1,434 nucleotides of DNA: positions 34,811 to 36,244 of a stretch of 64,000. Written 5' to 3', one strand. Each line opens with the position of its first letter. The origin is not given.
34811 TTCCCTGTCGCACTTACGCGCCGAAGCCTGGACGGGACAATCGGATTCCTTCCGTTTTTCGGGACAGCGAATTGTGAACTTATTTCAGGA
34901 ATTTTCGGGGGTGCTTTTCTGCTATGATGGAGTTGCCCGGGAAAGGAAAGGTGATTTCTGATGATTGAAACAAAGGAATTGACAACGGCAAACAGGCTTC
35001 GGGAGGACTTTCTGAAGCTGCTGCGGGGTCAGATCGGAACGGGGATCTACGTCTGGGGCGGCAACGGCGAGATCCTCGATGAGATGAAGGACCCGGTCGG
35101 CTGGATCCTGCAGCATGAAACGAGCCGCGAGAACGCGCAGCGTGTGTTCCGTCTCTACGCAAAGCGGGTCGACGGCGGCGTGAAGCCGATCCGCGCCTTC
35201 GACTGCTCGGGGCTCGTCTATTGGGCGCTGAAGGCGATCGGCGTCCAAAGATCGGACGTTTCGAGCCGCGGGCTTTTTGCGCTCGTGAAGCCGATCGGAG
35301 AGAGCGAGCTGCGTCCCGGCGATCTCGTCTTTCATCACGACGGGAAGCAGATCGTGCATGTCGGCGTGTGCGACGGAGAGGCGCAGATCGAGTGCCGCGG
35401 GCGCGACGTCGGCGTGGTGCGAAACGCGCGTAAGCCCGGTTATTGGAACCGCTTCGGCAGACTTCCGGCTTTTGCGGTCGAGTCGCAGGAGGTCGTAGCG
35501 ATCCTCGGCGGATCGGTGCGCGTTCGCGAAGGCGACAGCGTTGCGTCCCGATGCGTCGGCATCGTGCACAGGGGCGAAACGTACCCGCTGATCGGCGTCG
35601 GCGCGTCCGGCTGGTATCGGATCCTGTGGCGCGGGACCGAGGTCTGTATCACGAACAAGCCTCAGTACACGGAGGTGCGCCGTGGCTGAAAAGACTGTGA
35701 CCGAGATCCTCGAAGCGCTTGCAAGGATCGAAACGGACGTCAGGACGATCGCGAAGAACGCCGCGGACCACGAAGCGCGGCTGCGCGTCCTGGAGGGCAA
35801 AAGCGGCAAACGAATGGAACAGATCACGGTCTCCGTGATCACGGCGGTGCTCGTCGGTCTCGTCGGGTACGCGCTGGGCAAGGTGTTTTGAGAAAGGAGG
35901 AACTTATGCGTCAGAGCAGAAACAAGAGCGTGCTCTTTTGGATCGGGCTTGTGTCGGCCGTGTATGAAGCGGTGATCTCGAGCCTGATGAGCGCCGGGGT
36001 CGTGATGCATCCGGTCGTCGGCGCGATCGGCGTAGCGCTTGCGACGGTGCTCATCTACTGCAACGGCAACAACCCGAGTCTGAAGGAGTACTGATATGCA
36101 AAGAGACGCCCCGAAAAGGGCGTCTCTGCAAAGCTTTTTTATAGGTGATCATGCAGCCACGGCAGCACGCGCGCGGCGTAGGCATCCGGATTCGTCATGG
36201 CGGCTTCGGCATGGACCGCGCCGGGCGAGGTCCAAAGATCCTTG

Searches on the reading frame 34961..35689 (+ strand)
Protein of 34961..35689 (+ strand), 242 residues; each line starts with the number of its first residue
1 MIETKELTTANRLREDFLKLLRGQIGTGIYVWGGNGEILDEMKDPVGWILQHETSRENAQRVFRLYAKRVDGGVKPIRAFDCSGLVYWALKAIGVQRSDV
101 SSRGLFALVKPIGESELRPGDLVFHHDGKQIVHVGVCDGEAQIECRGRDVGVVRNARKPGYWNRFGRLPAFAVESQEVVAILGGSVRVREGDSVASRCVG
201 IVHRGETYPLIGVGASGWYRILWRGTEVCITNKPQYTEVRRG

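Call 8: search_protein_families(library=pfam, proteins=[window:34961-35689:+], max_evalue=0.01)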
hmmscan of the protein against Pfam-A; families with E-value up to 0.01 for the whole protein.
window:34961-35689:+ (242 aa): 1 family
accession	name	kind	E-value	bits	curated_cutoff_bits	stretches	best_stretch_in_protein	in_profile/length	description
PF00877.26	NLPC_P60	-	1.2e-11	45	23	1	73-143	8-77/105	NlpC/P60 family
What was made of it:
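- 34961..35689 (+): NlpC/P60 (C40) peptidase with an SH3-like C-terminal part; endolysin-type. Pfam PF00877, E 1.2e-11 (call 8).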

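Call 14: find_encoding_contigs(protein=window:34961-35689:+, flank=10000, max_places=10)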
Protein window:34961-35689:+ (242 aa): 1 contig read that carries it; 1 place shown.
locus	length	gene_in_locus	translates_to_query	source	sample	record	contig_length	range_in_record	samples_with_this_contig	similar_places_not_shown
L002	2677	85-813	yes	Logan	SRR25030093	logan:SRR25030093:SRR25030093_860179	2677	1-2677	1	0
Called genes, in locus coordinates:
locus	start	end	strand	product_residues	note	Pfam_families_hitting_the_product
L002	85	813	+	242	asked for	PF00877:NLPC_P60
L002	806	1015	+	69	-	-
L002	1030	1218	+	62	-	-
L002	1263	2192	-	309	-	PF02129:Peptidase_S15, PF00561:Abhydrolase_1, PF20434:BD-FAE (weak), PF12146:Hydrolase_4, PF12697:Abhydrolase_6, PF00326:Peptidase_S9, PF03959:FSH1, PF12146:Hydrolase_4 (weak)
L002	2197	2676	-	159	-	?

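Call 24: find_homologous_proteins(query=window:34961-35689:+)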
Query window:34961-35689:+ (242 aa): 372 proteins with E <= 0.001 among 1123 candidates; the best 120 are listed.
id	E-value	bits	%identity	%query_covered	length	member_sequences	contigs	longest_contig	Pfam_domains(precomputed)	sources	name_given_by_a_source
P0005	8.8e-150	515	94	100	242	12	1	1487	PF00877.26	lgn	-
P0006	2.3e-110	386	73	95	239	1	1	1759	PF00877.26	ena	-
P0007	1.8e-106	373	68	100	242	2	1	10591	PF00877.26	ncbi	-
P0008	1.1e-105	371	70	95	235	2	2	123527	PF00877.26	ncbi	-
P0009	1.2e-105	371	69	95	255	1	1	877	PF00877.26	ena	-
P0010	1.8e-105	370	69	97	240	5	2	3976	PF00877.26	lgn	-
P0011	5.1e-105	369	69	95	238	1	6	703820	PF00877.26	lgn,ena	-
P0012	1.1e-104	367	67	98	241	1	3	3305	PF00877.26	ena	-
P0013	1.2e-104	367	69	95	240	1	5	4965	PF00877.26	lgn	-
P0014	1.9e-104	367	67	97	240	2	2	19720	PF00877.26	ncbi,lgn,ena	-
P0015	1.4e-103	364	65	97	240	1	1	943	PF00877.26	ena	-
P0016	8.8e-103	361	65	100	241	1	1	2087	PF00877.26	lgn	-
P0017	6.6e-102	358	65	98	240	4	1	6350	PF00877.26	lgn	-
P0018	1.0e-101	358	65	97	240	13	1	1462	PF00877.26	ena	-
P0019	8.2e-101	355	68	94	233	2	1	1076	PF00877.26,PF08239.18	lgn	-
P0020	8.9e-101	355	66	96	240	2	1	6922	PF00877.26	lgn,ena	-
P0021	3.6e-100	353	63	99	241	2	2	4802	PF00877.26,PF08239.18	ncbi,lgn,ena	-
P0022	4.2e-100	352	67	95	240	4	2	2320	PF00877.26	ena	-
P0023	7.1e-100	352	67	95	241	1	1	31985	PF00877.26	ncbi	-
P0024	9.0e-100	351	67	93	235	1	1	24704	PF00877.26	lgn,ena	-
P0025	9.5e-100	351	64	100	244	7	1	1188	PF00877.26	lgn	-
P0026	1.8e-99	350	65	97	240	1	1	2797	PF00877.26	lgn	-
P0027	1.8e-99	350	65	98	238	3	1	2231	PF00877.26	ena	-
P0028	2.1e-99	350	64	97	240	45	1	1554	PF00877.26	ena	-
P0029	3.7e-99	349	63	98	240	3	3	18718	PF00877.26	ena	-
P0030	6.5e-99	349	65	96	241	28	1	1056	PF00877.26,PF08239.18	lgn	-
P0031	1.4e-98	347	64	96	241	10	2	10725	PF00877.26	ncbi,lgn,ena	-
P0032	1.7e-98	347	62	98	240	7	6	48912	PF00877.26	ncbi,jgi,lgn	jgi:hypothetical protein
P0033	3.9e-98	346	66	95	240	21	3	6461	PF00877.26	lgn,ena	-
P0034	4.0e-98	346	68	93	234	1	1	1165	PF00877.26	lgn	-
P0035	7.3e-98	345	66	96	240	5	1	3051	PF00877.26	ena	-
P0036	1.2e-97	344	65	98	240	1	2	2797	PF00877.26,PF08239.18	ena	-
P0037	1.2e-97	344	62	98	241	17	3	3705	PF00877.26,PF08239.18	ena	-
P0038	1.6e-97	344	66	98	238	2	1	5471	PF00877.26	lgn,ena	-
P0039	1.8e-97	344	64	98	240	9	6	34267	PF00877.26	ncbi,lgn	-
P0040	2.2e-97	344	64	98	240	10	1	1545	PF00877.26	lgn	-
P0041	2.6e-97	343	63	96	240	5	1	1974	PF00877.26,PF08239.18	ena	-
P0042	2.8e-97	343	64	97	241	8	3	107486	PF00877.26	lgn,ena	-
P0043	3.2e-97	343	66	95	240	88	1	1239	PF00877.26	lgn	-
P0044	3.5e-97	343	65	96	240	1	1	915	PF00877.26,PF08239.18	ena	-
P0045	1.1e-96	341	67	95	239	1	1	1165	PF00877.26,PF08239.18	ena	-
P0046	1.1e-96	341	67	95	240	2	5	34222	PF00877.26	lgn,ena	-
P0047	1.8e-96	341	62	98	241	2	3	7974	PF00877.26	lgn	-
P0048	1.9e-96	340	66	95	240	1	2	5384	PF00877.26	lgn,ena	-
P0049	3.0e-96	340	64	97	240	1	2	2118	PF00877.26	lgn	-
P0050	4.8e-96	339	64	96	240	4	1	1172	PF00877.26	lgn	-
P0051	1.0e-95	338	63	99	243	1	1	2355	PF00877.26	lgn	-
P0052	1.2e-95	338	64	95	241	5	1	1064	PF00877.26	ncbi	-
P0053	1.4e-95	338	63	96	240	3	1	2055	PF00877.26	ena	-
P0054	2.7e-95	337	65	95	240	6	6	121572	PF00877.26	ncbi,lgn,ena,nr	ncbi:MAG: C40 family peptidase [Clostridia bacterium]|nr:C40 family peptidase [Clostridia bacterium]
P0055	4.3e-95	336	65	95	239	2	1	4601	PF00877.26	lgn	-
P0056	1.8e-94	334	62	97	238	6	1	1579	PF00877.26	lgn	-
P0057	2.5e-94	334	61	98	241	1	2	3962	PF00877.26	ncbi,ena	-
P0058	2.6e-94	333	62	96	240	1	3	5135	PF00877.26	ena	-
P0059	3.2e-94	333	63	97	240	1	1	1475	PF00877.26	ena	-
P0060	4.8e-94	333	62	96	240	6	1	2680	PF00877.26,PF08239.18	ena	-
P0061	7.2e-94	332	63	96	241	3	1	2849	PF00877.26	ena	-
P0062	7.3e-94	332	62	94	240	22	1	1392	PF00877.26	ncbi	-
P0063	7.6e-94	332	62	95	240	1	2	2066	PF00877.26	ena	-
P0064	1.2e-93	331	63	95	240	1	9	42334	PF00877.26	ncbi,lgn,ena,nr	ncbi:MAG: C40 family peptidase [Clostridia bacterium]|nr:C40 family peptidase [Clostridia bacterium]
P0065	8.4e-93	329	60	98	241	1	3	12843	PF00877.26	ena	-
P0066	8.5e-93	329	62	97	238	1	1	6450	PF00877.26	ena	-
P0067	1.5e-92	328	64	93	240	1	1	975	PF00877.26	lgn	-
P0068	1.9e-92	327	63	100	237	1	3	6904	PF00877.26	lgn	-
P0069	4.3e-92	326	62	94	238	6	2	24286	PF00877.26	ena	-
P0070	4.7e-92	326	62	95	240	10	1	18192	PF00877.26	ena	-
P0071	5.2e-92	326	61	97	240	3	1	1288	PF00877.26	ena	-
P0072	6.6e-92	326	60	98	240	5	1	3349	PF00877.26,PF08239.18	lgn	-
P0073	8.8e-92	325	59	98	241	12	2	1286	PF00877.26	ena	-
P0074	1.1e-91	325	64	95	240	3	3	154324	PF00877.26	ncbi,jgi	-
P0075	2.7e-91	324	64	93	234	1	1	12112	PF00877.26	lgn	-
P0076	1.1e-90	322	60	98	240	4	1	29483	PF00877.26,PF08239.18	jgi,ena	-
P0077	4.6e-90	320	61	94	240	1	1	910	PF00877.26,PF08239.18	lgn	-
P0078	1.5e-89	318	61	93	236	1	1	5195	PF00877.26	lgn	-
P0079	3.5e-89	317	60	98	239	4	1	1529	PF00877.26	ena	-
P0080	8.9e-89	315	59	95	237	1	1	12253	PF00877.26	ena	-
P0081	1.5e-88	315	61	93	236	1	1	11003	PF00877.26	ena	-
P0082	4.1e-88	313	60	94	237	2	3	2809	PF00877.26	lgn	-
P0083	5.3e-88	313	57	100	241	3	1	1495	PF00877.26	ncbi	-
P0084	8.7e-88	312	62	95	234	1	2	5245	PF00877.26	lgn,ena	-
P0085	4.7e-87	310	61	93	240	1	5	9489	PF00877.26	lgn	-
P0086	6.8e-87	309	60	92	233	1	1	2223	PF00877.26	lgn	-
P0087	1.8e-86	308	59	95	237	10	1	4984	PF00877.26,PF08239.18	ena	-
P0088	1.8e-86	308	61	94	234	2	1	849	PF00877.26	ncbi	-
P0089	3.4e-86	307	60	95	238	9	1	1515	PF00877.26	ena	-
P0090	4.4e-86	307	60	95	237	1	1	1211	PF00877.26,PF08239.18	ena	-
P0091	7.0e-86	306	62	93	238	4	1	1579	PF00877.26,PF08239.18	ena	-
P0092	1.0e-85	305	62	94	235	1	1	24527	PF00877.26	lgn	-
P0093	6.3e-85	303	60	94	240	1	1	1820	PF00877.26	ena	-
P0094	1.1e-84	302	60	93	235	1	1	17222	PF00877.26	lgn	-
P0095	1.9e-84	301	59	94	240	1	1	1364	PF00877.26,PF08239.18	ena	-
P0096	1.7e-83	298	56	98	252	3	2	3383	PF00877.26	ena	-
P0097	1.8e-83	298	59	94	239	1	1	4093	PF00877.26,PF08239.18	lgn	-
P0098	7.6e-83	296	59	93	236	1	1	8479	PF00877.26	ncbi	-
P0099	1.8e-82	295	57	95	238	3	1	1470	PF00877.26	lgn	-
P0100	2.1e-82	294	61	93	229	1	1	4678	PF00877.26,PF08239.18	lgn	-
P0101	3.8e-82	294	58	94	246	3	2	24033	PF00877.26,PF08239.18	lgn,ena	-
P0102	3.4e-81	291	60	94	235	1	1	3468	PF00877.26,PF08239.18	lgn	-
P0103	1.1e-80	289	57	95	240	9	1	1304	PF00877.26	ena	-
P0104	1.5e-80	288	59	94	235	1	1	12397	PF00877.26,PF08239.18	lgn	-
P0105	1.9e-80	288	58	93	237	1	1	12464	PF00877.26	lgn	-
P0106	3.2e-80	287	61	94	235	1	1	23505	PF00877.26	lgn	-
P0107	3.6e-80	287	60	94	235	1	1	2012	PF00877.26,PF08239.18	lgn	-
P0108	5.3e-80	287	60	94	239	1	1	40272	PF00877.26,PF08239.18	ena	-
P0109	8.2e-80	286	59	93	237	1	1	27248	PF00877.26,PF08239.18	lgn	-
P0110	8.8e-80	286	60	91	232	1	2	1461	PF00877.26,PF08239.18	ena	-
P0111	1.0e-79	286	58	94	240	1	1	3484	PF00877.26,PF08239.18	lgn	-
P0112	1.0e-79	286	58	94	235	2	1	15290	PF00877.26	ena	-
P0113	1.2e-79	285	61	87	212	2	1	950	PF00877.26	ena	-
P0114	1.5e-79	285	56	93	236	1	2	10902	PF00877.26,PF08239.18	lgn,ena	-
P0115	1.6e-79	285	56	93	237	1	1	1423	PF00877.26,PF08239.18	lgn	-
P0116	1.8e-79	285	59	94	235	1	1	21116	PF00877.26,PF08239.18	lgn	-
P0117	3.6e-79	284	56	94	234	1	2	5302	PF00877.26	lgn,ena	-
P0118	6.5e-79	283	58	93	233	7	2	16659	PF00877.26,PF08239.18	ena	-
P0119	6.9e-79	283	59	94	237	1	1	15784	PF00877.26,PF08239.18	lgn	-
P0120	1.5e-78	282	59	93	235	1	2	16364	PF00877.26,PF08239.18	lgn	-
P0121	1.7e-78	282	58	94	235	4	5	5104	PF00877.26,PF08239.18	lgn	-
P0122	1.7e-78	282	59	94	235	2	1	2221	PF00877.26,PF08239.18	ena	-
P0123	2.8e-78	281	59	94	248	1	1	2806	PF00877.26,PF08239.18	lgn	-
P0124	2.8e-78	281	58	93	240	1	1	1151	PF00877.26,PF08239.18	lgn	-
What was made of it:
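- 34961..35689 (+): 372 homologues, some of which also hit PF08239 (call 24).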

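Call 33: find_related_loci(query=A2, collection=genome_contigs, flank=4000)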
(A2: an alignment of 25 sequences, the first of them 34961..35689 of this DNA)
Query A2 (242 aa) in genome_contigs; peptide patterns used: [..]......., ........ (x = any residue, [..] = any of these).
600 stretches matched a pattern (row limit reached: there are more); 471 encode a relative of the query (tblastn E <= 1e-3); the best 80 are kept; 80 distinct loci.
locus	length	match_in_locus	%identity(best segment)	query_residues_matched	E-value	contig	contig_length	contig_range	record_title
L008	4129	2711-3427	68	1-239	1e-105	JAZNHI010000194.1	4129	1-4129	MAG: Clostridia bacterium isolate T1900044694_TS20190160.MAGScoT_cleanbin_000005 SGB_1767_k141_1019713, whole genome sho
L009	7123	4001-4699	64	11-242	5e-100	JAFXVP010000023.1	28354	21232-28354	MAG: Clostridia bacterium isolate RGIG6786 Sheep_Rumen-3__c429318, whole genome shotgun sequence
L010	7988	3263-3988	65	1-242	8e-98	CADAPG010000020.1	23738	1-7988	MAG: uncultured Clostridiales bacterium isolate RUG13494 genome assembly, contig: RUG13494_asm_20, whole genome shotgun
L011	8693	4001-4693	63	13-242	2e-95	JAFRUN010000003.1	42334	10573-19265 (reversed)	MAG: Clostridia bacterium isolate RGIG2810 Goat_Omasum-6__c19764, whole genome shotgun sequence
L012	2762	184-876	62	13-242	6e-96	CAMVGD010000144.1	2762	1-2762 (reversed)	MAG TPA_asm: uncultured Clostridia bacterium isolate SRR8387719_bin.3_metaWRAP_v1.3_MAG genome assembly, contig: ERZ1420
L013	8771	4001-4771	49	15-239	3e-72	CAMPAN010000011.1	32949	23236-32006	MAG: uncultured Clostridia bacterium isolate SRR873608_bin.130_metaWRAP_v1.3_MAG genome assembly, contig: NODE_3252_leng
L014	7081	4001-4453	70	17-167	3e-68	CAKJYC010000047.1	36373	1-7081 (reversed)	Clostridiales bacterium isolate MAG-R050 genome assembly, contig: k141_214039, whole genome shotgun sequence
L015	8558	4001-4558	47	15-196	3e-50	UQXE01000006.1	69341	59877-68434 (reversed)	uncultured Clostridiales bacterium isolate UMGS726 genome assembly, contig: NODE_56_length_69341_cov_19.424256, whole ge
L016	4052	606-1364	36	14-239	3e-36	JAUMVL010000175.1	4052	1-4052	MAG: Clostridia bacterium isolate S12M_St_37_sub NODE_9897_length_4052_cov_4.990493, whole genome shotgun sequence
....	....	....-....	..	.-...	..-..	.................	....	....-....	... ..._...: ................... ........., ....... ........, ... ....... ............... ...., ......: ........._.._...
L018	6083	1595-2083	30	2-164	2e-11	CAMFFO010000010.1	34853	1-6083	MAG: uncultured Clostridia bacterium isolate SRR11489786_bin.57_metaWRAP_v1.3_MAG genome assembly, contig: ERZ11466831.7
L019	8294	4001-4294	35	72-166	2e-11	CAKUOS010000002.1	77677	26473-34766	MAG: uncultured Oscillospiraceae bacterium isolate REFINED_METABAT215_TOP10_CONTIGS_1500_ASSEMBLY_K77_MERGED__Hadza_PheC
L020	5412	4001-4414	35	45-169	2e-11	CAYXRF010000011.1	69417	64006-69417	MAG TPA_asm: uncultured Oscillospiraceae bacterium isolate SRP294416_co3_738 genome assembly, contig: NODE_264_length_69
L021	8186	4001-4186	43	79-143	6e-11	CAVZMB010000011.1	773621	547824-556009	MAG: uncultured Actinomycetota bacterium isolate MFD06742.bin.2.297 genome assembly, contig: contig_36170, whole genome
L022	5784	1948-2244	34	49-143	1e-10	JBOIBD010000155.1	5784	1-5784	MAG: Gammaproteobacteria bacterium isolate SE1507_maxbin2.bin.32 NODE_11350_length_5784_cov_1.903129, whole genome shotg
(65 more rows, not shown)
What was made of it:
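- Tried and rejected: The second scan, with the NlpC/P60 alignment, recovered the orthologous loci (call 33).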

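Call 43: search_protein_families(library=phrogs, proteins=[window:34961-35689:+, L009:3175-3654:-, L011:3131-3604:-], max_evalue=0.01)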
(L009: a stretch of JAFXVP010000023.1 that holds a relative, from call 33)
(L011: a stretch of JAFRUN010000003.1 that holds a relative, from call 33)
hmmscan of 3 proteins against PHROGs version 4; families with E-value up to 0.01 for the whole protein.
window:34961-35689:+ (242 aa): 6 families
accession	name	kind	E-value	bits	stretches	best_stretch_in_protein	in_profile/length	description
phrog_329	-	tail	2.1e-12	47.1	1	70-153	551-639/949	minor tail protein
phrog_25111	-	tail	2.1e-07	31.4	1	69-154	227-315/333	tail protein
phrog_400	-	tail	7.9e-07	29.4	1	73-143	550-621/654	tail protein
phrog_12508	-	unknown function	1.3e-06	29.2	1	78-143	163-229/260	-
phrog_1015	-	tail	2.6e-05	24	1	55-164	660-783/795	tail protein with lysin activity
phrog_20677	-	unknown function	0.00029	20.3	1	73-148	453-533/631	-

L009:3175-3654:- (159 aa): 6 families
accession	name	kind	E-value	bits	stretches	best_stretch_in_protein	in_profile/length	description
phrog_186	-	DNA, RNA and nucleotide metabolism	1.2e-05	26.2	1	3-116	12-125/308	DnaD-like helicase loader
phrog_27492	-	unknown function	0.00027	21.5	1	2-87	13-99/304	-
phrog_1456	-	DNA, RNA and nucleotide metabolism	0.00037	20.6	1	6-75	6-75/365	DNA binding protein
phrog_4221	-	DNA, RNA and nucleotide metabolism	0.00044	20.7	1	1-75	1-75/325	replication initiation protein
phrog_4707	-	DNA, RNA and nucleotide metabolism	0.001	19.6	1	4-81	7-85/409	replication initiation protein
phrog_23842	-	unknown function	0.0059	16.9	1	3-75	13-87/317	-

L011:3131-3604:- (157 aa): 6 families
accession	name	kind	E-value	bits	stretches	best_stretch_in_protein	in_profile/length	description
phrog_4707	-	DNA, RNA and nucleotide metabolism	2.5e-07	31.5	1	4-88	9-100/409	replication initiation protein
phrog_1456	-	DNA, RNA and nucleotide metabolism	1.5e-05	25.2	1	8-80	10-82/365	DNA binding protein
phrog_186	-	DNA, RNA and nucleotide metabolism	0.00028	21.6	1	3-88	14-111/308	DnaD-like helicase loader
phrog_270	-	DNA, RNA and nucleotide metabolism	0.00049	20.6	1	5-102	26-129/383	replication initiation protein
phrog_1368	-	transcription regulation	0.0046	17.7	0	49-76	33-60/101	transcriptional regulator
phrog_37920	-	DNA, RNA and nucleotide metabolism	0.0095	16.2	1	11-103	12-105/245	HTH DNA binding protein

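Call 64: search_protein_families(library=padloc, proteins=[window:34961-35689:+], max_evalue=0.01)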
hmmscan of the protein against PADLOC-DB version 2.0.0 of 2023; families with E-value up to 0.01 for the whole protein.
window:34961-35689:+ (242 aa): 0 families

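Call 65: search_protein_families(library=ncbifam, proteins=[window:34961-35689:+], max_evalue=0.01)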
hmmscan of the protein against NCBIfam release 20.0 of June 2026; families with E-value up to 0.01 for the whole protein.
window:34961-35689:+ (242 aa): 8 families
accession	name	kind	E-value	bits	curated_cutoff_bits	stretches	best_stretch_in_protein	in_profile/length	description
NF040678.1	EntFM_CwpFM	equivalog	5.5e-09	35.5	720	1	78-164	335-422/430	enterotoxin EntFM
NF010495.0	PRK13914.1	equivalog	1.9e-08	33.7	647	1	72-158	384-467/481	invasion associated endopeptidase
NF038345.1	wall_hydro_RipC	exception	3.8e-08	33.1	425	1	72-138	269-331/362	peptidoglycan hydrolase RipC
NF008096.1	PRK10838.1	equivalog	7e-05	22.7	186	1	76-164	89-177/189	bifunctional murein DD-endopeptidase/murein LD-carboxypeptidase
NF033742.1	NlpC_p60_RipB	exception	0.00045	19.9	335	1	70-151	106-185/206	NlpC/P60 family peptidoglycan endopeptidase RipB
NF033741.1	NlpC_p60_RipA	exception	0.00087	18.4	625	1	70-141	357-425/457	NlpC/P60 family peptidoglycan endopeptidase RipA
NF046048.1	NlpC_P60_DIP1281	equivalog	0.0014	17.5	517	1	80-136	498-552/587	DIP1281 family NlpC/P60 protein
NF033743.1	NlpC_inact_RipD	exception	0.0015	18.1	215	1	77-147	90-159/181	NlpC/P60 family peptidoglycan-binding protein RipD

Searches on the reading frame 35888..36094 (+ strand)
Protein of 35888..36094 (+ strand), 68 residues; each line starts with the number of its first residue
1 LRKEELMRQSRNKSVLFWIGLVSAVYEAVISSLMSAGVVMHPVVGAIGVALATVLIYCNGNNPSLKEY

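Call 8: search_protein_families(library=pfam, proteins=[window:35888-36094:+], max_evalue=0.01)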
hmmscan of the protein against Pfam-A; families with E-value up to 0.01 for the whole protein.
window:35888-36094:+ (68 aa): 0 families

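Call 43: search_protein_families(library=phrogs, proteins=[window:35888-36094:+], max_evalue=0.01)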
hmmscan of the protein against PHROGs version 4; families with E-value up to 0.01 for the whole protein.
window:35888-36094:+ (68 aa): 0 families
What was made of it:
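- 35906..36094 (+): 62-aa hydrophobic holin-like protein. No family hit (calls 8, 43), so 'holin' is inferred from size, hydrophobicity and position.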

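Call 64: search_protein_families(library=padloc, proteins=[window:35888-36094:+], max_evalue=0.01)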
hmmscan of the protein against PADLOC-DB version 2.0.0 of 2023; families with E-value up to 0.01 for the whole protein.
window:35888-36094:+ (68 aa): 0 families

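Call 65: search_protein_families(library=ncbifam, proteins=[window:35888-36094:+], max_evalue=0.01)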
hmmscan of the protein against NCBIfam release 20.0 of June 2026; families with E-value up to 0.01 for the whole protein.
window:35888-36094:+ (68 aa): 1 family
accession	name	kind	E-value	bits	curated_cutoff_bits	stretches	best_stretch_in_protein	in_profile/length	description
NF052396.1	MATE_WgkD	equivalog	0.0016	17.5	510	1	6-55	145-194/428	tryglysin-associated MATE efflux transporter WgkD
